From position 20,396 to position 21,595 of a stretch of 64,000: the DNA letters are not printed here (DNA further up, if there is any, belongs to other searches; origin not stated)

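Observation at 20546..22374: Second, split copy of the peptidase and PqqD pair, coupled to an HPr-kinase-like P-loop protein, with no precursor gene nearby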

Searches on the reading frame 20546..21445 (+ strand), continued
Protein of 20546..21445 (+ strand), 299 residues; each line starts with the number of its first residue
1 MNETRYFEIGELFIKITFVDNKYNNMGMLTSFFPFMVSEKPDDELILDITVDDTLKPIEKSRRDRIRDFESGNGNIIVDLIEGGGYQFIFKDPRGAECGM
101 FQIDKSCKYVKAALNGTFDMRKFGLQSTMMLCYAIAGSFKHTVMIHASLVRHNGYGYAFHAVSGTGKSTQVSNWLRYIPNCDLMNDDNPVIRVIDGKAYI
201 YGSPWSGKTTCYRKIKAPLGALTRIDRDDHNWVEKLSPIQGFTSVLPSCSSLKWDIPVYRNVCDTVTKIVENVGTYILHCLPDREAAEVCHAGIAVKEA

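Call 31: find_related_loci(query=A4, collection=genome_contigs, flank=7000)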
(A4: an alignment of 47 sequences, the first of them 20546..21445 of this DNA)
Query A4 (299 aa) in genome_contigs; peptide patterns used: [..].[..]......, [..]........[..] (x = any residue, [..] = any of these).
600 stretches matched a pattern (row limit reached: there are more); 587 encode a relative of the query (tblastn E <= 1e-3); the best 80 are kept; 80 distinct loci.
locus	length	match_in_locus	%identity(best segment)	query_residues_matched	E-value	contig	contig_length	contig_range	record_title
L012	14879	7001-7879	61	4-295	4e-122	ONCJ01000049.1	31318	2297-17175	uncultured Prevotella sp. isolate RUG176 genome assembly, contig: scaffold_2324, whole genome shotgun sequence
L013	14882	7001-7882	59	1-295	1e-119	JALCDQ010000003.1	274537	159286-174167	MAG: Prevotella sp. isolate UW_TS_PREV2_1 Ga0455801_000003, whole genome shotgun sequence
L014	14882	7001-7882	59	3-295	1e-117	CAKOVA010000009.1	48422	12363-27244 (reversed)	MAG: uncultured Prevotella sp. isolate REFINED_METABAT215_TOP10_CONTIGS_1500_ASSEMBLY_K77_MERGED__Hadza_MoBio_hadza-E-H_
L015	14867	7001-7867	59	6-295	3e-115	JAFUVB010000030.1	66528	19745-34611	MAG: Prevotella sp. isolate RGIG4852 Roe_deer_Rumen-1__c7167, whole genome shotgun sequence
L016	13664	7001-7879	55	4-295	1e-114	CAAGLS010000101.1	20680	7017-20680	MAG TPA_asm: uncultured Prevotella sp., isolate HGM04825, WGS project CAAGLS010000000 data, contig: SRS476348_84_k119_12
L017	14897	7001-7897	56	1-297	2e-114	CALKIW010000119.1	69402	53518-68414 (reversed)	MAG TPA_asm: uncultured Bacteroidales bacterium isolate SRR6713635_bin.23_CONCOCT_v1.1_MAG genome assembly, contig: ERZ7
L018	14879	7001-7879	56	1-294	2e-114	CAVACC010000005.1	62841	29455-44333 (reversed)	Clostridia bacterium isolate H07640-L1_cleanbin_000035 genome assembly, contig: Spades_H07640-L1_contig_270, whole genom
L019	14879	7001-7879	58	3-298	1e-110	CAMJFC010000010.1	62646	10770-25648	MAG: uncultured Prevotellaceae bacterium isolate SRR12081293_bin.71_metaWRAP_v1.3_MAG genome assembly, contig: ERZ122897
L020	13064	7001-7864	55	7-295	1e-109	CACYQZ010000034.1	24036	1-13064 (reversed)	MAG: uncultured Prevotellaceae bacterium isolate RUG12193 genome assembly, contig: RUG12193_asm_34, whole genome shotgun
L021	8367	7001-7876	53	5-295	6e-108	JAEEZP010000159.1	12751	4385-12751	MAG: Prevotella sp. isolate Tb.RUG.88 k141_6477696_flag=0_multi=28.2770_len=12751, whole genome shotgun sequence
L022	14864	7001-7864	55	7-295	5e-107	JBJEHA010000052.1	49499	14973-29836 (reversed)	MAG: Prevotella sp. isolate SARD13_bin.030 NODE_345_length_49499_cov_18.221180, whole genome shotgun sequence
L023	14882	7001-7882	53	4-295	4e-106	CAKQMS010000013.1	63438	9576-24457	MAG: uncultured Prevotella sp. isolate REFINED_METABAT215_TOP10_CONTIGS_1500_ASSEMBLY_K77_MERGED__Hadza_MoBio_hadza-A-D_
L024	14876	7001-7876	54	3-295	1e-105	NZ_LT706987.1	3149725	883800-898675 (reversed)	Prevotella ihumii strain Marseille-P3385T, whole genome shotgun sequence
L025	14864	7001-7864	53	7-294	1e-104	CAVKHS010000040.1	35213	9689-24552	Paratractidigestivibacter sp. isolate SID5469-1_cleanbin_000005 genome assembly, contig: Spades_SID5469-1_contig_557, wh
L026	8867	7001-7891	51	1-295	1e-103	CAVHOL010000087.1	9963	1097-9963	bacterium isolate H07655-L1_cleanbin_000013 genome assembly, contig: Spades_H07655-L1_contig_5296, whole genome shotgun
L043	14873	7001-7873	44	7-297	4e-78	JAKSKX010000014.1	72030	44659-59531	MAG: Paludibacteraceae bacterium isolate Horse_feces84 MAG084_14, whole genome shotgun sequence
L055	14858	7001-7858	41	4-294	5e-69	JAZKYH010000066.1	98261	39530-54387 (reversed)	MAG: Bacteroidaceae bacterium isolate T1900045104_TC20190098.MAGScoT_cleanbin_000010 SGB_4771_k141_2191096, whole genome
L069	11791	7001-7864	34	1-290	2e-58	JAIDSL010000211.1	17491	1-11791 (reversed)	MAG: Muribaculaceae bacterium isolate SC0363_S10_6 SC0363_S10_6_contig_211, whole genome shotgun sequence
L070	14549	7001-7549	46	114-296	9e-58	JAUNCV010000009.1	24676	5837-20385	MAG: Bacteroidales bacterium isolate S22M_St_48 NODE_1195_length_24676_cov_5.543885, whole genome shotgun sequence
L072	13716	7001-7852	34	6-291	2e-53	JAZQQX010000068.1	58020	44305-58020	MAG: Bacteroidaceae bacterium isolate T1900045235_TH20190005.MAGScoT_cleanbin_000009 SGB_5432_k141_1768952, whole genome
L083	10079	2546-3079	46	120-294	2e-48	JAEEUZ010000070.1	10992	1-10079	MAG: Bacteroidales bacterium isolate Tb.RUG.440 NODE_26839_length_10992_cov_1.093603, whole genome shotgun sequence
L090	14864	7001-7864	34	4-294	7e-47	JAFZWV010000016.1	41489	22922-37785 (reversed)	MAG: Bacteroidales bacterium isolate RGIG8170 Water_buffalos_Rumen-3__c1138781, whole genome shotgun sequence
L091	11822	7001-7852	34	5-291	1e-46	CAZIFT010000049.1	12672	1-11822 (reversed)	MAG TPA_asm: uncultured Muribaculaceae bacterium isolate binchicken_co323_277 genome assembly, contig: NODE_5449_length_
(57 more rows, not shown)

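Call 34: predict_structure(alignment_id=A3)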
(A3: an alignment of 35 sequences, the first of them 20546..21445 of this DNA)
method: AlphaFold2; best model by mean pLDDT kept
length: 299 residues; sequences in the alignment: 35
mean_pLDDT: 93.0   pTM: 0.90
mean pLDDT of the five models: 93.0, 92.7, 91.9, 91.6, 91.4
residues with pLDDT >= 90: 256; 70-90: 34; 50-70: 9; < 50: 0
segments of 3 or more residues with pLDDT < 50: none
pLDDT, mean of each block of 10 residues (from residue 1): 95 98 94 96 97 97 93 89 95 93 97 96 94 96 94 95 79 94 90 97 80 90 92 96 93 91 98 94 91 85
secondary structure, 60 per line:
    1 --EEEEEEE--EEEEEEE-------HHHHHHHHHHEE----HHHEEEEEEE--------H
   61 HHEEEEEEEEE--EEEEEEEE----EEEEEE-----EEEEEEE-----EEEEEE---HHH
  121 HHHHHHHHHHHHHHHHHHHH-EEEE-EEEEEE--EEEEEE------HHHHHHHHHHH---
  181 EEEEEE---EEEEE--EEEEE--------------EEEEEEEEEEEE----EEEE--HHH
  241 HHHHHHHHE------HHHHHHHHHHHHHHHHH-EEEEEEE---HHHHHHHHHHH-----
elements in order: E3-9 E12-18 H26-35 E45-51 E63-71 E74-81 E86-91 E97-103 E109-114 H118-140 E142-145 E147-152 E155-160 H167-177 E181-186 E190-194 E197-201 E216-227 E232-235 H238-248 H256-272 E274-280 H284-294
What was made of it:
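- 20546..21445 (+): ScmC-like two-domain P-loop protein (299 aa) with a PEP-carboxykinase/HPr-kinase fold. I infer it is an ATP-dependent phosphotransferase. AF2 model pLDDT 93, pTM 0.90 (call 34).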

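Call 38: fold_search(model_id=the predicted structure, library=pdb)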
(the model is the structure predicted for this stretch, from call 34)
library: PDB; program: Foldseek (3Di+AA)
matches with E <= 10: 661; with E <= 0.001: 65
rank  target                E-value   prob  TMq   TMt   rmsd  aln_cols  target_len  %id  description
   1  1oen                  1.5e-07  1.00  0.50  0.31   9.1       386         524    9  PHOSPHOENOLPYRUVATE CARBOXYKINASE (released 1996-11-08)
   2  1xkv_B                2.7e-07  1.00  0.48  0.30   8.7       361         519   12  Crystal Structure Of ATP-Dependent Phosphoenolpyruvate Carboxykinase From Thermus thermophilus HB8 (released 2005-10-11)
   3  1j3b_B                4.6e-07  1.00  0.50  0.32   8.1       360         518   12  Crystal structure of ATP-dependent phosphoenolpyruvate carboxykinase from Thermus thermophilus HB8 (released 2003-02-11)
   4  6asn                  4.6e-07  1.00  0.48  0.29   9.4       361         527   11  E. coli phosphoenolpyruvate carboxykinase K212I F216V mutant bound to methanesulfonate (released 2018-08-29)
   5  1ylh                  4.6e-07  1.00  0.45  0.29  10.5       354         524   14  Crystal Structure of Phosphoenolpyruvate Carboxykinase from Actinobaccilus succinogenes in Complex with Manganese and Py (released 2005-06-28)
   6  2pc9_D                5.8e-07  1.00  0.47  0.30   8.4       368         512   11  Crystal Structure Of ATP-Dependent Phosphoenolpyruvate Carboxykinase From Thermus thermophilus HB8 (released 2007-10-02)
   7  9a4u_A                6.2e-07  1.00  0.47  0.29   9.1       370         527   11  Integrative model of PCKA-QOX2 by crosslinking MS and deep learning (released 2024-09-18)
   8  1ygg                  1.1e-06  1.00  0.49  0.30   9.9       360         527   13  Crystal structure of phosphoenolpyruvate carboxykinase from Actinobacillus succinogenes (released 2005-06-28)
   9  1ii2_B                1.3e-06  1.00  0.48  0.31   7.9       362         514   10  Crystal Structure of Phosphoenolpyruvate Carboxykinase (PEPCK) from Trypanosoma cruzi (released 2001-11-21)
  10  6at3_A                1.3e-06  1.00  0.44  0.27   9.0       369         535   12  E. coli phosphoenolpyruvate carboxykinase Y207F mutant bound to thiosulfate and oxaloacetate (released 2018-08-29)
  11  1yvy_A                1.6e-06  1.00  0.45  0.29   9.3       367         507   12  Crystal structure of Anaerobiospirillum succiniciproducens phosphoenolpyruvate carboxykinase (released 2005-07-26)
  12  6v2n                  1.7e-06  1.00  0.50  0.31   8.6       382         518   10  Crystal structure of E. coli phosphoenolpyruvate carboxykinase mutant Lys254Ser (released 2019-12-25)
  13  1ayl                  2.8e-06  1.00  0.44  0.27   9.5       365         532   10  PHOSPHOENOLPYRUVATE CARBOXYKINASE (released 1997-01-11)
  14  1yvy_B                3.2e-06  1.00  0.46  0.30   9.2       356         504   13  Crystal structure of Anaerobiospirillum succiniciproducens phosphoenolpyruvate carboxykinase (released 2005-07-26)
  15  6com                  3.2e-06  1.00  0.45  0.28   9.7       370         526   10  2.3A crystal structure of E. coli phosphoenolpyruvate carboxykinase mutant Asp269Asn (released 2018-04-04)
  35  1knx_A                2.8e-05  1.00  0.30  0.29  12.2       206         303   11  HPr kinase/phosphatase from Mycoplasma pneumoniae (released 2002-12-31)
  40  1knx_B                9.1e-05  1.00  0.31  0.31  11.9       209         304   12  HPr kinase/phosphatase from Mycoplasma pneumoniae (released 2002-12-31)
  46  1knx_F                2.2e-04  1.00  0.32  0.32  11.0       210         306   11  HPr kinase/phosphatase from Mycoplasma pneumoniae (released 2002-12-31)
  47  1knx_E                2.3e-04  1.00  0.29  0.28  13.0       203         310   12  HPr kinase/phosphatase from Mycoplasma pneumoniae (released 2002-12-31)
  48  1knx_D                2.6e-04  1.00  0.33  0.32  10.3       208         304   12  HPr kinase/phosphatase from Mycoplasma pneumoniae (released 2002-12-31)
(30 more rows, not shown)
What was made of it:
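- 20546..21445 (+): Foldseek: ATP-PEPCK 1oen E 1.5e-7, TMq 0.50 over both domains; HprK/P 1knx E 2.8e-5 (call 38).
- On PEP-carboxykinase-like P-loop superfamily (PEPCK and the HprK/P C-domain): Foldseek: PEPCK E 1.5e-7 (TMq 0.50) and HprK/P E 2.8e-5 (call 38).
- On HPr kinase/phosphorylase (HprK/P; PF07475, TIGR00679): Both domains of the model align with PEPCK (TMq 0.50), whereas full-length HprK/P aligns less well (TMq about 0.3) (call 38).
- Checked: The fold is confirmed by structure prediction and Foldseek (calls 34, 38).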

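Call 46: search_protein_families(library=pfam, proteins=[L069:3704-5299:+, L069:5842-6981:+, L069:8617-9807:+, L091:4625-5770:+, L090:6152-6994:+, L072:4486-5604:+, L072:7982-9871:+, L055:5641-6990:+, L070:8354-9994:+, L043:7905-9488:+], max_evalue=0.001)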
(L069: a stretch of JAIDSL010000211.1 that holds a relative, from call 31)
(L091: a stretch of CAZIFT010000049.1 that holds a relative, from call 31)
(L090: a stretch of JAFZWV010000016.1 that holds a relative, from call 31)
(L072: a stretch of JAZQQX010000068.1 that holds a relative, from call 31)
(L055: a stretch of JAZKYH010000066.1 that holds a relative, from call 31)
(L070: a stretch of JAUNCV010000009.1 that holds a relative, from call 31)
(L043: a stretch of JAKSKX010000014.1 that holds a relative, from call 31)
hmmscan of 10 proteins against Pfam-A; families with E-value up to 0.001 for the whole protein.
L069:3704-5299:+ (531 aa): 2 families
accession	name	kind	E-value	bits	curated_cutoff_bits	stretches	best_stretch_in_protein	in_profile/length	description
PF12833.13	HTH_18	-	1.4e-17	64.2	33.6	1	441-520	1-79/80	Helix-turn-helix domain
PF00165.29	HTH_AraC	-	5.2e-06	26.9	26.6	1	486-518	9-40/42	Bacterial regulatory helix-turn-helix proteins, AraC family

L069:5842-6981:+ (379 aa): 0 families

L069:8617-9807:+ (396 aa): 1 family
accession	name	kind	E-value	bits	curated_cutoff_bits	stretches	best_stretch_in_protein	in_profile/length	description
PF14907.12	NTP_transf_5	-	4.1e-36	125.3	31.2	1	43-291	2-245/249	Uncharacterised nucleotidyltransferase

L091:4625-5770:+ (381 aa): 2 families
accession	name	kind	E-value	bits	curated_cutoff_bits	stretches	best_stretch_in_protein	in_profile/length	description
PF09587.15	PGA_cap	-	3.8e-58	197.4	27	1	53-286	2-254/255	Bacterial capsule synthesis protein PGA_cap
PF00149.33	Metallophos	-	0.00047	21.1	21.5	1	54-264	4-190/191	Calcineurin-like phosphoesterase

L090:6152-6994:+ (280 aa): 1 family
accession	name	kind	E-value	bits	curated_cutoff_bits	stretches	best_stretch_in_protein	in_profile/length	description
PF01145.31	Band_7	-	1.1e-19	71.6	23.6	1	57-215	23-176/176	SPFH domain / Band 7 family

L072:4486-5604:+ (372 aa): 6 families
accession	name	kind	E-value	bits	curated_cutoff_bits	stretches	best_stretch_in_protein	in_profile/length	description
PF00534.26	Glycos_transf_1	-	1.2e-41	142.5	26.4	1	183-347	7-171/172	Glycosyl transferases group 1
PF13692.12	Glyco_trans_1_4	-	8.5e-30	104.3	27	1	192-334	2-142/142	Glycosyl transferases group 1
PF13439.12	Glyco_transf_4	-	7e-18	65.7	28.5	1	14-170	2-166/170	Glycosyltransferase Family 4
PF13579.12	Glyco_trans_4_4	-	4.3e-11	43.8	29.7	1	14-150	1-139/158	Glycosyl transferase 4-like domain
PF13477.12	Glyco_trans_4_2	-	5.3e-09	36.8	23.4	1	23-144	16-137/139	Glycosyl transferase 4-like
PF20706.3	GT4-conflict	-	6.4e-05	22.5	26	1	134-304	142-317/385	Family 4 Glycosyltransferase in conflict systems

L072:7982-9871:+ (629 aa): 2 families
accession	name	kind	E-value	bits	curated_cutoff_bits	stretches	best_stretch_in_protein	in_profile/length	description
PF02397.22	Bac_transf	-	2e-59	200.6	27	1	439-624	1-178/179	Bacterial sugar transferase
PF00953.26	Glycos_transf_4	-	3.4e-17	63.3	27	1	93-248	3-158/160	Glycosyl transferase family 4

L055:5641-6990:+ (449 aa): 3 families
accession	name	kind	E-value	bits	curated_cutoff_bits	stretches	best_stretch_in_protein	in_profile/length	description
PF08245.18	Mur_ligase_M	-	4.7e-40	138.1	24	1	115-300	1-199/200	Mur ligase middle domain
PF02875.26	Mur_ligase_C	-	3.6e-14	54.1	28.4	1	324-437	2-126/127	Mur ligase, glutamate ligase domain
PF01225.30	Mur_ligase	-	2.8e-08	34.5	21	1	32-104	3-94/95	Mur ligase family, catalytic domain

L070:8354-9994:+ (546 aa): 6 families
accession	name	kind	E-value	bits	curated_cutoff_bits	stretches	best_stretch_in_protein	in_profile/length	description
PF00664.28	ABC_membrane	-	5.4e-28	98.9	28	1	40-291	19-273/274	ABC transporter transmembrane region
PF00005.33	ABC_tran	-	6.5e-27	95.2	25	1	357-504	2-137/137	ABC transporter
PF13191.12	AAA_16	-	8.4e-07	30.1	32.6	1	346-510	3-148/167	AAA ATPase domain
PF13401.12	AAA_22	-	4.7e-06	27.4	27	1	367-506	6-96/130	AAA domain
PF02463.25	SMC_N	-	3.4e-05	23.8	40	1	193-545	95-210/220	RecF/RecN/SMC N terminal domain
PF03193.22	RsgA_GTPase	-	0.00066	20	30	0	349-402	90-142/174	RsgA GTPase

L043:7905-9488:+ (527 aa): 2 families
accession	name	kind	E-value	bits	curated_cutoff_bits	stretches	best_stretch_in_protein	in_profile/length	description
PF14907.12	NTP_transf_5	-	3.1e-39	135.5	31.2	1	183-431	3-244/249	Uncharacterised nucleotidyltransferase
PF00717.28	Peptidase_S24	-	1.5e-05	25.1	23.3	1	6-74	24-91/116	Peptidase S24-like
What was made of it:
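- A peptidase::NTP_transf_5 fusion in L043 (call 46).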
